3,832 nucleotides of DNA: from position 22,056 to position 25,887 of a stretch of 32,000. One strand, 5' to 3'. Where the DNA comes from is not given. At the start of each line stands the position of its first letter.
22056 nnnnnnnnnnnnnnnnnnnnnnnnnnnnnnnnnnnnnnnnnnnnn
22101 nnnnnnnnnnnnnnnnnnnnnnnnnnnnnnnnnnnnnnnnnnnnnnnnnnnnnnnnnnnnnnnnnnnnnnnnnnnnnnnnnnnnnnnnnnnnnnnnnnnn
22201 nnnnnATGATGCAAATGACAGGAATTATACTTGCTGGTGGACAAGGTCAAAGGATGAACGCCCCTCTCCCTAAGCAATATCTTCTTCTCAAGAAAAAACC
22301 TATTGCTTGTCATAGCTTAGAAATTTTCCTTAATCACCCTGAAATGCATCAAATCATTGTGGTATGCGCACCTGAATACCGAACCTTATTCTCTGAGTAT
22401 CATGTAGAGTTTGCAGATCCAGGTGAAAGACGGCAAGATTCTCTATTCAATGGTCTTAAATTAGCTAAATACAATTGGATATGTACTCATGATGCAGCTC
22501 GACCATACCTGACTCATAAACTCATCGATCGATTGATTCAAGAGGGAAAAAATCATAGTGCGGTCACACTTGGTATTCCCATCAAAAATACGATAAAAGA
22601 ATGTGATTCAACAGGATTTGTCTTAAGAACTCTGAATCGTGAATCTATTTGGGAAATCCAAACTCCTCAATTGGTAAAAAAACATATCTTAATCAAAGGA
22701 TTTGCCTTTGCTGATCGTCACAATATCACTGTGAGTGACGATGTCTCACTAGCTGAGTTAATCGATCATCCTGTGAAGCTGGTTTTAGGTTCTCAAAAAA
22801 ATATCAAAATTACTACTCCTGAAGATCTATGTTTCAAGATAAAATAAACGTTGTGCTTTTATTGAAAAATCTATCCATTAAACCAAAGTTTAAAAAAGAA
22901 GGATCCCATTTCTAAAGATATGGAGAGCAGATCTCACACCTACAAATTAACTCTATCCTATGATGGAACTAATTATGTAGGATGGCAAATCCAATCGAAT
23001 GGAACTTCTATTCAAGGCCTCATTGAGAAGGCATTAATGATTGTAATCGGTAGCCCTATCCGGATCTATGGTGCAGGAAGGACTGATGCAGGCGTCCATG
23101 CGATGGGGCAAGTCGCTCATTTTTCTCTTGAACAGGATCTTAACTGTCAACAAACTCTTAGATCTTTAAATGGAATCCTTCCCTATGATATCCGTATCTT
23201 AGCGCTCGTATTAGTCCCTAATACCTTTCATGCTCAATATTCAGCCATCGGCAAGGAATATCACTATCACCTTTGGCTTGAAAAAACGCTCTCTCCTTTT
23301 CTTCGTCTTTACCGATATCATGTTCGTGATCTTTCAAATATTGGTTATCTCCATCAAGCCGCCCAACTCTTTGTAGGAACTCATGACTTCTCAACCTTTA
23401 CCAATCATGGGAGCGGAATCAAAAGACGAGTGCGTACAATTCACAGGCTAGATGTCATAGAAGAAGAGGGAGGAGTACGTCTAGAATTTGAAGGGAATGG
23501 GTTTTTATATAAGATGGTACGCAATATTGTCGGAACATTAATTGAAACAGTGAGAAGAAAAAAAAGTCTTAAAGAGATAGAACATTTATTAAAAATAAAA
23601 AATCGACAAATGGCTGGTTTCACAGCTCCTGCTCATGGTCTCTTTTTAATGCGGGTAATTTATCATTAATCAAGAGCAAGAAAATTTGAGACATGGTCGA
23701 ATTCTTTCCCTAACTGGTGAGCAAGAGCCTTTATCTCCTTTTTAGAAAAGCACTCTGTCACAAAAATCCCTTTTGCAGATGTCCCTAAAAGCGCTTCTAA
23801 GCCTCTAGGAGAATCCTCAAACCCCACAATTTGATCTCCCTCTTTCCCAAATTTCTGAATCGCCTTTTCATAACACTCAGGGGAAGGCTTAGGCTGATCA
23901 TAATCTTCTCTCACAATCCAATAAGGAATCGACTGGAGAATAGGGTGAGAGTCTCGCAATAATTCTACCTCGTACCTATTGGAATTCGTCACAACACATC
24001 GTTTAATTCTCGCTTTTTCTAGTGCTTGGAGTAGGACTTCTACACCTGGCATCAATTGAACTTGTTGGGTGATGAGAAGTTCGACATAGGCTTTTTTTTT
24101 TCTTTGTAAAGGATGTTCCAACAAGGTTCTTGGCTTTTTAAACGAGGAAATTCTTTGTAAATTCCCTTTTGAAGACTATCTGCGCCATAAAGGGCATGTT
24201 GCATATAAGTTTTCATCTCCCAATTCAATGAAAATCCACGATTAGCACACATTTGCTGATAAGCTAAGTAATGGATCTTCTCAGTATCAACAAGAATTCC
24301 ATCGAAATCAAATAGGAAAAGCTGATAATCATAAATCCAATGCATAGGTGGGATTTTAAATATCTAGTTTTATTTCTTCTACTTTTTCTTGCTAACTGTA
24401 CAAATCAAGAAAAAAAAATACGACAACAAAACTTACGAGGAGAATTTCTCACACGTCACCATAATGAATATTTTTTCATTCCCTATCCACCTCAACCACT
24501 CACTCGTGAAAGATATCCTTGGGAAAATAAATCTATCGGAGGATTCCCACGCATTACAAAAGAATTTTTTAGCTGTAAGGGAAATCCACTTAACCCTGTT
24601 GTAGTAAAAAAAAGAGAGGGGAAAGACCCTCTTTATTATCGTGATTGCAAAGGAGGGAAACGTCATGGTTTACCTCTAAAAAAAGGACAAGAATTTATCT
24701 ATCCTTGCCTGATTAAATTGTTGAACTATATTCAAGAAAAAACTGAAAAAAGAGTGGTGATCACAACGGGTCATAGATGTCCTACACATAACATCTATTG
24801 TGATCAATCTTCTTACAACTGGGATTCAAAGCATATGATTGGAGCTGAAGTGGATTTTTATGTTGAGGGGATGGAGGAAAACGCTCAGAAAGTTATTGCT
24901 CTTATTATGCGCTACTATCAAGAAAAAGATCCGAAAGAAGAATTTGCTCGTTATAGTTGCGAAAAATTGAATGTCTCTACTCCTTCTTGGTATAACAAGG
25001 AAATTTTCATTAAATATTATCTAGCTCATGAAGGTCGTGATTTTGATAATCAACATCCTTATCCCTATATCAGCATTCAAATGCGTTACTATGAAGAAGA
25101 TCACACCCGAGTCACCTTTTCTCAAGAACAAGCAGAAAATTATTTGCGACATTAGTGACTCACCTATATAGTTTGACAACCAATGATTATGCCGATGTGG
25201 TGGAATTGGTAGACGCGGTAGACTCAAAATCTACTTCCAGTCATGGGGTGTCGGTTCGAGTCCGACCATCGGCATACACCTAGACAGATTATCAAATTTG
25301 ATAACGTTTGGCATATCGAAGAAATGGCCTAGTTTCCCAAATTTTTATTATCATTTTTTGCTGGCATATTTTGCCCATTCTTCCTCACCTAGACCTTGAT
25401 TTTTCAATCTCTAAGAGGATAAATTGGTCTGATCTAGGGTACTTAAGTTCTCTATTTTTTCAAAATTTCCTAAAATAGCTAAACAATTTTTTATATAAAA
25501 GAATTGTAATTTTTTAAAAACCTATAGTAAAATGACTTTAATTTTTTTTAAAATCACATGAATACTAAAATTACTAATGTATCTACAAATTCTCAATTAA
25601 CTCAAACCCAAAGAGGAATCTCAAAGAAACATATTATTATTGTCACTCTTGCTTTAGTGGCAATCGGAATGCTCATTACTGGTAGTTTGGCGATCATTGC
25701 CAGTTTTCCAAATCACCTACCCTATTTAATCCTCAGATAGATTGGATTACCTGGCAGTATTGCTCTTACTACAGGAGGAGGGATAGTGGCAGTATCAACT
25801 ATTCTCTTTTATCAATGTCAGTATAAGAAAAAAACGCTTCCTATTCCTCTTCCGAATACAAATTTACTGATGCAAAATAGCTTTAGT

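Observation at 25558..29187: Inc-type anchor joined to a domain-permuted His-swivel / ATP-grasp 'dikinase' module that lacks a PEP-binding domain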

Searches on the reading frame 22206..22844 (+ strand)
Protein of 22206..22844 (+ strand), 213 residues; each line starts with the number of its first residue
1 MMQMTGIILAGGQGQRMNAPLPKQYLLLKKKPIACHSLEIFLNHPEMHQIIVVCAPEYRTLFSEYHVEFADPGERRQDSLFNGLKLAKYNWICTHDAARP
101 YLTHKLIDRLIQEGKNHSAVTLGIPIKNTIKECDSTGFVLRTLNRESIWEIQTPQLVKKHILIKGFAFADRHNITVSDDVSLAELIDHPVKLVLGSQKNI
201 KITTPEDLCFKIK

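Call 24: search_protein_families(library=pfam, proteins=[window:22206-22844:+], max_evalue=0.001)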
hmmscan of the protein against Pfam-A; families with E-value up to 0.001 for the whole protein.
window:22206-22844:+ (213 aa): 3 families
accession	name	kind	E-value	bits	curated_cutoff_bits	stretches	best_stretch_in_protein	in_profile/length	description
PF01128.25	IspD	-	4.8e-50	170.8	27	1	6-209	3-213/221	2-C-methyl-D-erythritol 4-phosphate cytidylyltransferase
PF12804.13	NTP_transf_3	-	3.3e-11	44.1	27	1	6-119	1-116/160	MobA-like NTP transferase domain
PF00483.29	NTP_transferase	-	8.1e-05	22.7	21.2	1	6-65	2-64/245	Nucleotidyl transferase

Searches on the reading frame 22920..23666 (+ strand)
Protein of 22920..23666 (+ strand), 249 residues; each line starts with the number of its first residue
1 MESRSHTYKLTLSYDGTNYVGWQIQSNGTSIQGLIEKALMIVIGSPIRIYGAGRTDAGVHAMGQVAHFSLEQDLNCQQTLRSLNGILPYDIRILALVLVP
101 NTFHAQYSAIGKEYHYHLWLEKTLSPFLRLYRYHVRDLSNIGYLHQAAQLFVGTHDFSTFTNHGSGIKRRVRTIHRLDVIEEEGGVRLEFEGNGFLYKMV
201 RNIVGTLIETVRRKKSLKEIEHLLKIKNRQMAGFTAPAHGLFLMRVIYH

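Call 24: search_protein_families(library=pfam, proteins=[window:22920-23666:+], max_evalue=0.001)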
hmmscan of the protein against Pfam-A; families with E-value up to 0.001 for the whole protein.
window:22920-23666:+ (249 aa): 1 family
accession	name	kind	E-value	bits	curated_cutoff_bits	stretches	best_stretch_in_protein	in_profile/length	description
PF01416.25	PseudoU_synth_1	-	2e-39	134.9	23.3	2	147-248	1-107/108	tRNA pseudouridine synthase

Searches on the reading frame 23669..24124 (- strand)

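Call 75: search_protein_families(library=pfam, proteins=[window:23669-24124:-], max_evalue=0.01)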
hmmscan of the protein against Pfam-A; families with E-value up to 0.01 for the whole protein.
window:23669-24124:- (152 aa): 2 families
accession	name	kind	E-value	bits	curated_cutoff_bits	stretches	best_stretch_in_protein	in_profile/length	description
PF00702.32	Hydrolase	-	5.3e-15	56.7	26.4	1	11-112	86-187/191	haloacid dehalogenase-like hydrolase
PF13419.12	HAD_2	-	1.5e-14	54.9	23.8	1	10-111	66-167/178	Haloacid dehalogenase-like hydrolase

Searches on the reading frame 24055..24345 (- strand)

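Call 75: search_protein_families(library=pfam, proteins=[window:24055-24345:-], max_evalue=0.01)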
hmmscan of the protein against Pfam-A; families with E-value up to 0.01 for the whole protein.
window:24055-24345:- (97 aa): 2 families
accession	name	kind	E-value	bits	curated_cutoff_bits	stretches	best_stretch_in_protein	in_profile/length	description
PF13419.12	HAD_2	-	2.9e-06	28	23.8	1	11-51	2-41/178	Haloacid dehalogenase-like hydrolase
PF00702.32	Hydrolase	-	0.0038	18.1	26.4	1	8-68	2-81/191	haloacid dehalogenase-like hydrolase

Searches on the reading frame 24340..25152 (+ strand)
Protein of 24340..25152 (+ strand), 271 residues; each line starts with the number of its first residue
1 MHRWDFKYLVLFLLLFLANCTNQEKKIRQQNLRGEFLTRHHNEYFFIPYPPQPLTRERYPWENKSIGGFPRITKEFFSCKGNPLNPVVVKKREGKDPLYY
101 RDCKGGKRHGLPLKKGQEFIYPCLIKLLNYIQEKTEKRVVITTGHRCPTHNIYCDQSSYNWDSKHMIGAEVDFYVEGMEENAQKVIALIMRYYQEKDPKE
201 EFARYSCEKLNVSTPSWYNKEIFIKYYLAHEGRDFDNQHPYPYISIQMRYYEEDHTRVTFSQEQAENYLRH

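Call 7: search_protein_families(library=pfam, proteins=[window:24340-25152:+], max_evalue=1)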
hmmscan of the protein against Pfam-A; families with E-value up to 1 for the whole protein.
window:24340-25152:+ (271 aa): 3 families
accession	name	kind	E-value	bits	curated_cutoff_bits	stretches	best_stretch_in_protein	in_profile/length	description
PF08291.16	Peptidase_M15_3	-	0.0013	19.3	23.2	1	122-181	26-82/108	Peptidase M15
PF05951.18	Peptidase_M15_2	-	0.0032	17.7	27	1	124-188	57-125/153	Bacterial protein of unknown function (DUF882)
PF08331.15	QueG_DUF1730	-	0.13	12.6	25.1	1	178-206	7-42/77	Epoxyqueuosine reductase QueG, DUF1730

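Call 12: search_protein_families(library=ncbifam, proteins=[window:24340-25152:+], max_evalue=1)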
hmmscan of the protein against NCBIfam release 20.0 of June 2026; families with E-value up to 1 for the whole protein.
window:24340-25152:+ (271 aa): 3 families
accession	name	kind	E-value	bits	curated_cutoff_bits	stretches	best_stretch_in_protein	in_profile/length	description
NF010638.0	PRK14035.1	equivalog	0.035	12.9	572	1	170-228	238-298/372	citrate synthase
NF053624.1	PtglEndpepMepK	equivalog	0.065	13.1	185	1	127-183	85-145/176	peptidoglycan L,D-endopeptidase MepK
NF010637.0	PRK14034.1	equivalog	0.082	11.8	594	1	170-228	237-297/372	citrate synthase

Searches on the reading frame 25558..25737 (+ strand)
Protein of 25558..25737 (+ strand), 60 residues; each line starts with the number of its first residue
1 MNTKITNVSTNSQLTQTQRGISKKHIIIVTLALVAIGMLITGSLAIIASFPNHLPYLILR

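Call 7: search_protein_families(library=pfam, proteins=[window:25558-25737:+], max_evalue=1)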
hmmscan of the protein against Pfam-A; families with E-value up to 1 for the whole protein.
window:25558-25737:+ (60 aa): 2 families
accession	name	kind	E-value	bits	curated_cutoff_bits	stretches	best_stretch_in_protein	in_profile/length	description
PF05473.18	UL45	-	0.024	14.7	27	1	6-50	20-62/191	UL45 protein, carbohydrate-binding C-type lectin-like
PF07774.18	EMC1_C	-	0.18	11.8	27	1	11-30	67-86/214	ER membrane protein complex subunit 1, C-terminal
